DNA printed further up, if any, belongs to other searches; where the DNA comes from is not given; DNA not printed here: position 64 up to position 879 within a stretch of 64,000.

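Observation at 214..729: CX5R phosphatase coupled to cobS: candidate non-orthologous replacement of CobC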

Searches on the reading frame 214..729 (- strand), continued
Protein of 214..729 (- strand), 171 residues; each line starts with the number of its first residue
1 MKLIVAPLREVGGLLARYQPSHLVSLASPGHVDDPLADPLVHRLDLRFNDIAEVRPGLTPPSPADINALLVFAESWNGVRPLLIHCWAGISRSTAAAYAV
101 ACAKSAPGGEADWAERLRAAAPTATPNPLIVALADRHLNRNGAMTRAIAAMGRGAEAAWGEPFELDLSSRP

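Call 75: list_cluster_members(proteins=[P0013, P0049, P0065, P0073, P0038, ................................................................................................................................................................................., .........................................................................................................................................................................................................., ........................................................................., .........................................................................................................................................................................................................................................])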
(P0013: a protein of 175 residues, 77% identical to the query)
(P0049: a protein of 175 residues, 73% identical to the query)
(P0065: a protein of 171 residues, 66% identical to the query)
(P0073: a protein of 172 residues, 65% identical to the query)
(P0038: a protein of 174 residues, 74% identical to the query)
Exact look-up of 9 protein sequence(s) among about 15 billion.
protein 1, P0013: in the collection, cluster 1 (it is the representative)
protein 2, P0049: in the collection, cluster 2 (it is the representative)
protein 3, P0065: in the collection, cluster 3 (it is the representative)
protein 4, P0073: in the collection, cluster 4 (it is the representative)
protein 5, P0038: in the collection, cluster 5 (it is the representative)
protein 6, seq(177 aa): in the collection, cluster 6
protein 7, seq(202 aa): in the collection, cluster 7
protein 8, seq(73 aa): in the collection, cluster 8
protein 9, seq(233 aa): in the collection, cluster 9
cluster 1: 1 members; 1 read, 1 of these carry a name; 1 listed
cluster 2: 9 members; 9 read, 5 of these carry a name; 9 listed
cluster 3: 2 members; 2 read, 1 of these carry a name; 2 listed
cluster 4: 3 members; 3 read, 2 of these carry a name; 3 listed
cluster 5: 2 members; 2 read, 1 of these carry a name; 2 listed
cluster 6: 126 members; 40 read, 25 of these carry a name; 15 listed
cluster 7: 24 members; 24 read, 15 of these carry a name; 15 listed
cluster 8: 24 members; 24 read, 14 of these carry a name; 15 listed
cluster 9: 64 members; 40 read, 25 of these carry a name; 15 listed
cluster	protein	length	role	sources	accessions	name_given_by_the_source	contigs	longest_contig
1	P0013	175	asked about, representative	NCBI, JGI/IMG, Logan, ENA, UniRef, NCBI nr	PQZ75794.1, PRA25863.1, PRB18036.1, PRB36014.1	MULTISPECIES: tyrosine phosphatase family protein [unclassified Brevundimonas] | tyrosine phosphatase family protein n=1 Tax=unclassified Brevundimonas TaxID=2622653 ... | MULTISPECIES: hypothetical protein [unclassified Brevundimonas]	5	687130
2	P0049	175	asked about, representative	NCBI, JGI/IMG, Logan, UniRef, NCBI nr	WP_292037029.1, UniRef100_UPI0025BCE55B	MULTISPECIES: tyrosine phosphatase family protein [unclassified Brevundimonas] | tyrosine phosphatase family protein n=1 Tax=unclassified Brevundimonas TaxID=2622653 ... | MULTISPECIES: hypothetical protein [unclassified Brevundimonas]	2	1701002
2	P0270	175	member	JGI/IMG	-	predicted protein tyrosine phosphatase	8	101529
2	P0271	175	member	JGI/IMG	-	predicted protein tyrosine phosphatase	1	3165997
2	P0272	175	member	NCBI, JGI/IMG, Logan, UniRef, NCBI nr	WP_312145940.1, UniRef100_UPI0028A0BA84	hypothetical protein [Brevundimonas sp.] | tyrosine phosphatase family protein n=1 Tax=Brevundimonas sp. TaxID=1871086 ...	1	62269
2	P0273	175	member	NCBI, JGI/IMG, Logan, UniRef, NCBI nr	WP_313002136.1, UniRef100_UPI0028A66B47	hypothetical protein [Brevundimonas sp.] | tyrosine phosphatase family protein n=1 Tax=Brevundimonas sp. TaxID=1871086 ...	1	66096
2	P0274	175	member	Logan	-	-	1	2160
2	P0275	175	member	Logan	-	-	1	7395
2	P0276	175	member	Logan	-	-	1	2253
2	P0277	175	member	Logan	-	-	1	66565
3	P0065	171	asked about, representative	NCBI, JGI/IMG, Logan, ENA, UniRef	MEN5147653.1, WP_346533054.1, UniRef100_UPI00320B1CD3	tyrosine phosphatase family protein [Brevundimonas diminuta] | tyrosine phosphatase family protein n=1 Tax=Brevundimonas diminuta TaxID=293 ...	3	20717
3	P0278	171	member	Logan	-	-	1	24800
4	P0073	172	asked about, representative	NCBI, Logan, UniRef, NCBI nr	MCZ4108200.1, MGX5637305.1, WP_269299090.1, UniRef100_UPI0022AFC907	protein tyrosine phosphatase [Brevundimonas diminuta] | tyrosine phosphatase family protein n=1 Tax=Brevundimonas diminuta TaxID=293 ...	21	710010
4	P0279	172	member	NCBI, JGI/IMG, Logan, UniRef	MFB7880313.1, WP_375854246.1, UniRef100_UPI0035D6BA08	tyrosine phosphatase family protein [Brevundimonas diminuta] | predicted protein tyrosine phosphatase | tyrosine phosphatase family protein n=1 Tax=Brevundimonas diminuta TaxID=293 ...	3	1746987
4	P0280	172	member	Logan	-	-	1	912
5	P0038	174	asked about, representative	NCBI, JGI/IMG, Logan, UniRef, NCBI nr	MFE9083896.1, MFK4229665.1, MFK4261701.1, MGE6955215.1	tyrosine phosphatase family protein [Brevundimonas sp. NPDC003935] | tyrosine phosphatase family protein n=1 Tax=unclassified Brevundimonas TaxID=2622653 ... | hypothetical protein [Brevundimonas sp.]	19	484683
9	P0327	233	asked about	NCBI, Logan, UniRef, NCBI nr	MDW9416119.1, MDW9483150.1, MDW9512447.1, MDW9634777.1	TIGR02281 family clan AA aspartic protease [Sinorhizobium meliloti] | TIGR02281 family clan AA aspartic protease n=1 Tax=Rhizobium meliloti TaxID=382 ...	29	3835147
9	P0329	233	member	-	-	TIGR02281 family clan AA aspartic protease [Sinorhizobium meliloti WSM1022] | aspartyl protease family protein | Transmembrane signal peptide protein n=3 Tax=Rhizobium meliloti TaxID=382 ...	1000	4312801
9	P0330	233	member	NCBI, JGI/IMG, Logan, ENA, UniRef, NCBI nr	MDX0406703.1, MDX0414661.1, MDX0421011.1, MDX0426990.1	TIGR02281 family clan AA aspartic protease [Sinorhizobium medicae] | Aspartic protease n=1 Tax=Sinorhizobium medicae TaxID=110321 RepID=A0A508WXV8_9HYPH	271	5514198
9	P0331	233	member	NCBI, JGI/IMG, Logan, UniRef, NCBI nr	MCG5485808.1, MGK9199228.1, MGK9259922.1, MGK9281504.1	MAG: TIGR02281 family clan AA aspartic protease [Sinorhizobium meliloti] | aspartyl protease family protein | TIGR02281 family clan AA aspartic protease n=1 Tax=Sinorhizobium TaxID=28105 ...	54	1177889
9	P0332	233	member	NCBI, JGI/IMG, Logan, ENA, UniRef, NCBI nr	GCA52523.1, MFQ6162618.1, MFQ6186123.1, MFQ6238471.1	TIGR02281 family clan AA aspartic protease [Sinorhizobium meliloti] | aspartyl protease family protein | TIGR02281 family clan AA aspartic protease n=1 Tax=Sinorhizobium TaxID=28105 ...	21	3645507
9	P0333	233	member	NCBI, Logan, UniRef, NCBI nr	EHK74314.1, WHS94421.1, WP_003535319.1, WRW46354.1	hypothetical protein SM0020_29445 [Sinorhizobium meliloti CCNWSX0020] | Transmembrane signal peptide protein n=2 Tax=Sinorhizobium TaxID=28105 RepID=H0G8P8_RHIML | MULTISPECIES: TIGR02281 family clan AA aspartic protease [Sinorhizobium]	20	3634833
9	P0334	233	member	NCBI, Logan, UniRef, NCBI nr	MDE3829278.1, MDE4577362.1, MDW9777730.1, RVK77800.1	TIGR02281 family clan AA aspartic protease [Sinorhizobium meliloti] | TIGR02281 family clan AA aspartic protease n=1 Tax=Rhizobium meliloti TaxID=382 ...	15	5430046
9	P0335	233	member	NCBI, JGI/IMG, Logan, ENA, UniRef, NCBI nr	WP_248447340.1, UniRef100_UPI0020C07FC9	TIGR02281 family clan AA aspartic protease [Sinorhizobium meliloti] | aspartyl protease family protein | TIGR02281 family clan AA aspartic protease n=1 Tax=Rhizobium meliloti TaxID=382 ...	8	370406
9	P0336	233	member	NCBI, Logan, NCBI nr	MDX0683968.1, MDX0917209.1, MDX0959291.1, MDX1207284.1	TIGR02281 family clan AA aspartic protease [Sinorhizobium medicae]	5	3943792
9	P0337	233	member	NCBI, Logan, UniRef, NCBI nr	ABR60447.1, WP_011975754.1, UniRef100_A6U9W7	TIGR02281 family clan AA aspartic protease [Sinorhizobium medicae] | Conserved hypothetical transmembrane signal peptide protein n=1 Tax=Sinorhizobium medicae ...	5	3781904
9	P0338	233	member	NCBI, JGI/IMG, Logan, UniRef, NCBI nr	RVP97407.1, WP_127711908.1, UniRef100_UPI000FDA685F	TIGR02281 family clan AA aspartic protease [Sinorhizobium meliloti] | aspartyl protease family protein | TIGR02281 family clan AA aspartic protease n=1 Tax=Rhizobium meliloti TaxID=382 ...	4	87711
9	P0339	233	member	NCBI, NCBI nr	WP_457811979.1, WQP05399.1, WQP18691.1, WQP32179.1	TIGR02281 family clan AA aspartic protease [Sinorhizobium meliloti]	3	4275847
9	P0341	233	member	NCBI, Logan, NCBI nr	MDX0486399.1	TIGR02281 family clan AA aspartic protease [Sinorhizobium medicae]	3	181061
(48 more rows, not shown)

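Call 81: get_annotated_region(hit=H35, flank=5000)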
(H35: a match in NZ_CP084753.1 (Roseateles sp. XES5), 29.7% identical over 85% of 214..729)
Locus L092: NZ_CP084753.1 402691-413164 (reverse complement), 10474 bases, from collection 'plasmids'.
description: UNVERIFIED_ORG: Roseateles sp. XES5 plasmid unnamed1, complete sequence
organism: Roseateles sp. XES5 (NCBI taxid 2877940)
taxonomy: Bacteria; Pseudomonadota; Betaproteobacteria; Burkholderiales; Sphaerotilaceae; Roseateles; Roseateles sp. XES5
host: -; source: Xenopus laevis,bacterial culture,swab of adult female 2 skin; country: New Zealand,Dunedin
typing (MOB-suite, as given by PLSDB): non-mobilizable
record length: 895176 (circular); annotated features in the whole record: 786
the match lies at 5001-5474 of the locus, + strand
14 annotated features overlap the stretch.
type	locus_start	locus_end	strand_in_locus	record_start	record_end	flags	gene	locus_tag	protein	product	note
CDS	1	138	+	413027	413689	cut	-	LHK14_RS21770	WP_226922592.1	amino acid ABC transporter permease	GO:0006865 - amino acid transport [Evidence IEA]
CDS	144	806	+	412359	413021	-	-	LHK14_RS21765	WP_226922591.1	amino acid ABC transporter permease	GO:0006865 - amino acid transport [Evidence IEA]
CDS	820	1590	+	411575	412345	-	-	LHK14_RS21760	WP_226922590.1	amino acid ABC transporter ATP-binding protein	-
CDS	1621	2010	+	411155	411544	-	-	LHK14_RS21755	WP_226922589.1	RidA family protein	-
CDS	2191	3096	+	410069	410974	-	yghU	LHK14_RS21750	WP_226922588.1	glutathione-dependent disulfide-bond oxidoreductase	GO:0006749 - glutathione metabolic process [Evidence IEA]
CDS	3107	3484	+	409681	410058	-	-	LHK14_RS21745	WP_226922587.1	hypothetical protein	-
CDS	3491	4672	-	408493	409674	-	-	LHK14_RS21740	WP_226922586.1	GGDEF domain-containing protein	-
CDS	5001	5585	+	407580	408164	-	-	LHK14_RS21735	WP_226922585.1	hypothetical protein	-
CDS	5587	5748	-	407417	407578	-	-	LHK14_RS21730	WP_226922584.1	hypothetical protein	-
CDS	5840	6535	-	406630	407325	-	-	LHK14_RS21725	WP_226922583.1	Crp/Fnr family transcriptional regulator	GO:0006355 - regulation of DNA-templated transcription [Evidence IEA]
CDS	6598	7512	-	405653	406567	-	-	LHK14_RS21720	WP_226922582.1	formylglycine-generating enzyme family protein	-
CDS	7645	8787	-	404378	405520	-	nirK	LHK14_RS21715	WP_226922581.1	copper-containing nitrite reductase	GO:0006807 - nitrogen compound metabolic process [Evidence IEA]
CDS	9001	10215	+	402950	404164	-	-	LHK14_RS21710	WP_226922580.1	NnrS family protein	-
CDS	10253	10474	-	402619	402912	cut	-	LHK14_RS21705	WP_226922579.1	metal-sulfur cluster assembly factor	-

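Call 82: get_annotated_region(hit=H1, flank=6000)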
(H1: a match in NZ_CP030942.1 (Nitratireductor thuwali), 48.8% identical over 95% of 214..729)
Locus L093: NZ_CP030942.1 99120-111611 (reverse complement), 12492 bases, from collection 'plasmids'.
description: Nitratireductor thuwali strain Nit1536 plasmid p1536_1, complete sequence
organism: Nitratireductor thuwali (NCBI taxid 2267699)
taxonomy: Bacteria; Pseudomonadota; Alphaproteobacteria; Hyphomicrobiales; Phyllobacteriaceae; Nitratireductor; Nitratireductor thuwali
host: -; source: -; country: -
typing (MOB-suite, as given by PLSDB): non-mobilizable
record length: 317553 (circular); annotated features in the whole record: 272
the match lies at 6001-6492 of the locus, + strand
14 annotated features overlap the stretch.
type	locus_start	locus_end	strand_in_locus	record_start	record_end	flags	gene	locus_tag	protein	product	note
CDS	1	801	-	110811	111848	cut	cobW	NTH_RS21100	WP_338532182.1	cobalamin biosynthesis protein CobW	GO:0009236 - cobalamin biosynthetic process [Evidence IEA]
CDS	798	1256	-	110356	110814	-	-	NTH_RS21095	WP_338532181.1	DUF1636 family protein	-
CDS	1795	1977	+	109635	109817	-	-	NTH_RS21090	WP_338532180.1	CbtB-domain containing protein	-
CDS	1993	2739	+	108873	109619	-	-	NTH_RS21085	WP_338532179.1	CbtA family protein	-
CDS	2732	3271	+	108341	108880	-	cobU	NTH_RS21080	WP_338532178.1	bifunctional adenosylcobinamide kinase/adenosylcobinamide-phosphate guanylyltransferase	GO:0009236 - cobalamin biosynthetic process [Evidence IEA]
CDS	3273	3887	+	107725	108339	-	cobO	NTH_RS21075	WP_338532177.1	cob(I)yrinic acid a,c-diamide adenosyltransferase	GO:0009236 - cobalamin biosynthetic process [Evidence IEA]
CDS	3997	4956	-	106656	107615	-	cbiB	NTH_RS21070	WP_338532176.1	adenosylcobinamide-phosphate synthase CbiB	GO:0009236 - cobalamin biosynthetic process [Evidence IEA]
CDS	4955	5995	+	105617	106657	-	cobD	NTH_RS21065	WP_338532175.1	threonine-phosphate decarboxylase CobD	GO:0009236 - cobalamin biosynthetic process [Evidence IEA]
CDS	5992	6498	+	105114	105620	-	-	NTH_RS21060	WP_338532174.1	protein-tyrosine phosphatase family protein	GO:0006470 - protein dephosphorylation [Evidence IEA]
CDS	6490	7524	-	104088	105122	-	-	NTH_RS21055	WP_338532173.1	oligopeptide/dipeptide ABC transporter ATP-binding protein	GO:0015833 - peptide transport [Evidence IEA]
CDS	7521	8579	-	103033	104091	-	-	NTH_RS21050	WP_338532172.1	ABC transporter ATP-binding protein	-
CDS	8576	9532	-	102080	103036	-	-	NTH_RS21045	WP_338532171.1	ABC transporter permease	-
CDS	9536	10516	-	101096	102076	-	-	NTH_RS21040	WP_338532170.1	ABC transporter permease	GO:0055085 - transmembrane transport [Evidence IEA]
CDS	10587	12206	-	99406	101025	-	-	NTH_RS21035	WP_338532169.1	ABC transporter substrate-binding protein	-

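Call 85: search_protein_families(library=pfam, proteins=[P0213, P0151, P0166, P0233, P0265, P0209, P0177, P0139, P0160, P0187], max_evalue=0.001)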
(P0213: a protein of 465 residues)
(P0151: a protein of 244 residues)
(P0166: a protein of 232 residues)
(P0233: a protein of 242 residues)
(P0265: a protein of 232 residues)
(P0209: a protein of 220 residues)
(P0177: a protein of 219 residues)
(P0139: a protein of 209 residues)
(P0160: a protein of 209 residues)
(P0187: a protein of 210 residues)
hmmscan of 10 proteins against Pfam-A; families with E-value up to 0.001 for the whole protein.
P0213 (465 aa): 1 family
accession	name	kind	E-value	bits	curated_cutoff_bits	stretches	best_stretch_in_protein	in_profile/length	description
PF01494.25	FAD_binding_3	-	3.7e-36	125.5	22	1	68-284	125-347/349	FAD binding domain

P0151 (244 aa): 0 families

P0166 (232 aa): 0 families

P0233 (242 aa): 1 family
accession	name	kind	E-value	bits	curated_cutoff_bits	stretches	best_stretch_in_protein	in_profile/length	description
PF00102.32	Y_phosphatase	-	0.00044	20.4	20.9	1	131-172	150-193/234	Protein-tyrosine phosphatase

P0265 (232 aa): 2 families
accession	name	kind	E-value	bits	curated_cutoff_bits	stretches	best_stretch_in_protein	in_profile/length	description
PF00782.25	DSPc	-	0.00022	21.5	33.5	1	142-191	72-121/133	Dual specificity phosphatase, catalytic domain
PF22785.1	Tc-R-P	-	0.00077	20.4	27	0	115-161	50-99/106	Polymorphic toxin system, DSP-PTPase phosphatase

P0209 (220 aa): 3 families
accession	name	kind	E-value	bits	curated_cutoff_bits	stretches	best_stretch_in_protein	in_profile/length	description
PF22785.1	Tc-R-P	-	5.6e-06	27.3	27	1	19-101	24-99/106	Polymorphic toxin system, DSP-PTPase phosphatase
PF22741.1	PTP-NADK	-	0.00043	20.2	27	1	51-95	80-123/163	DSP-PTPase phosphatase fused to NAD+ Kinase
PF22784.1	PTP-SAK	-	0.00063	20.3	27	1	16-104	29-114/153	Swiss Army Knife protein, DSP-PTPase phosphatase domain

P0177 (219 aa): 2 families
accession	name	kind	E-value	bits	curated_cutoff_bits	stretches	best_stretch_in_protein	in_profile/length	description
PF00102.32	Y_phosphatase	-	2.2e-05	24.6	20.9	1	100-150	149-201/234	Protein-tyrosine phosphatase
PF00782.25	DSPc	-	6.4e-05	23.2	33.5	1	77-134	37-89/133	Dual specificity phosphatase, catalytic domain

P0139 (209 aa): 3 families
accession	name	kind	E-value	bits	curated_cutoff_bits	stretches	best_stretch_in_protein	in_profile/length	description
PF22785.1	Tc-R-P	-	0.00031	21.7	27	1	50-100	48-101/106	Polymorphic toxin system, DSP-PTPase phosphatase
PF00782.25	DSPc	-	0.0007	19.9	33.5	1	61-102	56-97/133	Dual specificity phosphatase, catalytic domain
PF00102.32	Y_phosphatase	-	0.00097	19.3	20.9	0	67-105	154-194/234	Protein-tyrosine phosphatase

P0160 (209 aa): 0 families

P0187 (210 aa): 2 families
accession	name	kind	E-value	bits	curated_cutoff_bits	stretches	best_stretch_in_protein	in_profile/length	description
PF00782.25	DSPc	-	1.2e-06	28.7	33.5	1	33-155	5-121/133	Dual specificity phosphatase, catalytic domain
PF00102.32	Y_phosphatase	-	0.0002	21.5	20.9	1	91-135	152-198/234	Protein-tyrosine phosphatase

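Call 100: get_annotated_region(hit=H23, flank=5000)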
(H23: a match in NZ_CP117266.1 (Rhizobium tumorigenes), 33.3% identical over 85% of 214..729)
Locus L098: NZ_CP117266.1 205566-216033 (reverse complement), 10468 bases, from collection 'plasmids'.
description: Rhizobium tumorigenes strain 932 plasmid unnamed3, complete sequence
organism: Rhizobium tumorigenes (NCBI taxid 2041385)
taxonomy: Bacteria; Pseudomonadota; Alphaproteobacteria; Hyphomicrobiales; Rhizobiaceae; Rhizobium; Rhizobium tumorigenes
host: -; source: Rubus sp.,pure bacterial culture,Aerial tumor; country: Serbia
typing (MOB-suite, as given by PLSDB): non-mobilizable
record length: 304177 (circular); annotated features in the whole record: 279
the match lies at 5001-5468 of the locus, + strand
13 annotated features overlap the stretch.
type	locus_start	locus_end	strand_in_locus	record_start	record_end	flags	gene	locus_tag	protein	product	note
CDS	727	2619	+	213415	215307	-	htpG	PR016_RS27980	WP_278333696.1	molecular chaperone HtpG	GO:0006457 - protein folding [Evidence IEA]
CDS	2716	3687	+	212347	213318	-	-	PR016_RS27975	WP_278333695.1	YihY/virulence factor BrkB family protein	-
CDS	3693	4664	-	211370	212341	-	-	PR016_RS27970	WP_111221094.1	DMT family transporter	GO:0055085 - transmembrane transport [Evidence IEA]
CDS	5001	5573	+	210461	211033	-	-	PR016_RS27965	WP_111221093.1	protein-tyrosine phosphatase family protein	GO:0006470 - protein dephosphorylation [Evidence IEA]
CDS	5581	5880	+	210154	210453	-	-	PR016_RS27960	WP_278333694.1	hypothetical protein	-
CDS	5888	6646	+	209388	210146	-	-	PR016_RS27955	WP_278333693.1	cell wall hydrolase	-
CDS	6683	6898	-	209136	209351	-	-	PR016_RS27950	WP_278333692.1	hypothetical protein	-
CDS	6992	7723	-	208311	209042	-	-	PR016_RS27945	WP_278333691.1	SDR family oxidoreductase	-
CDS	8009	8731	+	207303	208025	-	minC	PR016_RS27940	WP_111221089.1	septum site-determining protein MinC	GO:0000918 - division septum site selection [Evidence IEA]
CDS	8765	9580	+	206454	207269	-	minD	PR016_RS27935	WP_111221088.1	septum site-determining protein MinD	GO:0000918 - division septum site selection [Evidence IEA]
CDS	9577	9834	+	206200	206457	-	minE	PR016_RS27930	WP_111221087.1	cell division topological specificity factor MinE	GO:0032955 - regulation of division septum assembly [Evidence IEA]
CDS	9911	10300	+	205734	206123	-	-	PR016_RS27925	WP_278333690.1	RidA family protein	-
CDS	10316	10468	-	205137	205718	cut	-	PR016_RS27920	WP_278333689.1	NAD(P)H-dependent oxidoreductase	-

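Call 101: get_annotated_region(hit=H14, flank=5000)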
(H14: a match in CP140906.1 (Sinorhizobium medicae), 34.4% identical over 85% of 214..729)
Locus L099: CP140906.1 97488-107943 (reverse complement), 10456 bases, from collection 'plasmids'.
description: Sinorhizobium medicae strain ml29 plasmid pSymA, complete sequence
organism: Sinorhizobium medicae (NCBI taxid 110321)
taxonomy: Bacteria; Pseudomonadota; Alphaproteobacteria; Hyphomicrobiales; Rhizobiaceae; Sinorhizobium; Sinorhizobium medicae
host: -; source: Medicago lupulina,whole organism; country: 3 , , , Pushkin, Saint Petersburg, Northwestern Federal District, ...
typing (MOB-suite, as given by PLSDB): conjugative; relaxase MOBP,MOBQ; mating-pair formation MPF_T
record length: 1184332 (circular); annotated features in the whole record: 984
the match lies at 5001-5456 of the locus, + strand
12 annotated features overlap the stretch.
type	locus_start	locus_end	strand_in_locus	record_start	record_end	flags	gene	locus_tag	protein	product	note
CDS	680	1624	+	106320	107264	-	-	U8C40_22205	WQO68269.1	LysR family transcriptional regulator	-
CDS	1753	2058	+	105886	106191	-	-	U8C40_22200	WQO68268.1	hypothetical protein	-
CDS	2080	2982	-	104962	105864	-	-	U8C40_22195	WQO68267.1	LysR family transcriptional regulator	-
CDS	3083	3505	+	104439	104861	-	-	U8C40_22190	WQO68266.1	RidA family protein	-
CDS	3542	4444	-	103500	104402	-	-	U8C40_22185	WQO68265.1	3'-5' exonuclease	-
CDS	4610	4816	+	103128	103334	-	-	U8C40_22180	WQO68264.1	hypothetical protein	-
CDS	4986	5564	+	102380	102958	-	-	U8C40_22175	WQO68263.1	protein-tyrosine-phosphatase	-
CDS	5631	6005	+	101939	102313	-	-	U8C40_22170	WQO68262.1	VOC family protein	-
CDS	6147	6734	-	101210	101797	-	-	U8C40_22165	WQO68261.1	DJ-1/PfpI family protein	-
CDS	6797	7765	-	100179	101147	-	-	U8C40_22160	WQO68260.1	substrate-binding domain-containing protein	-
CDS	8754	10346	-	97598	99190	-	-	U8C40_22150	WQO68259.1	sugar ABC transporter ATP-binding protein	-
CDS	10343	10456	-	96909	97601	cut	-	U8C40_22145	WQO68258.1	GntR family transcriptional regulator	-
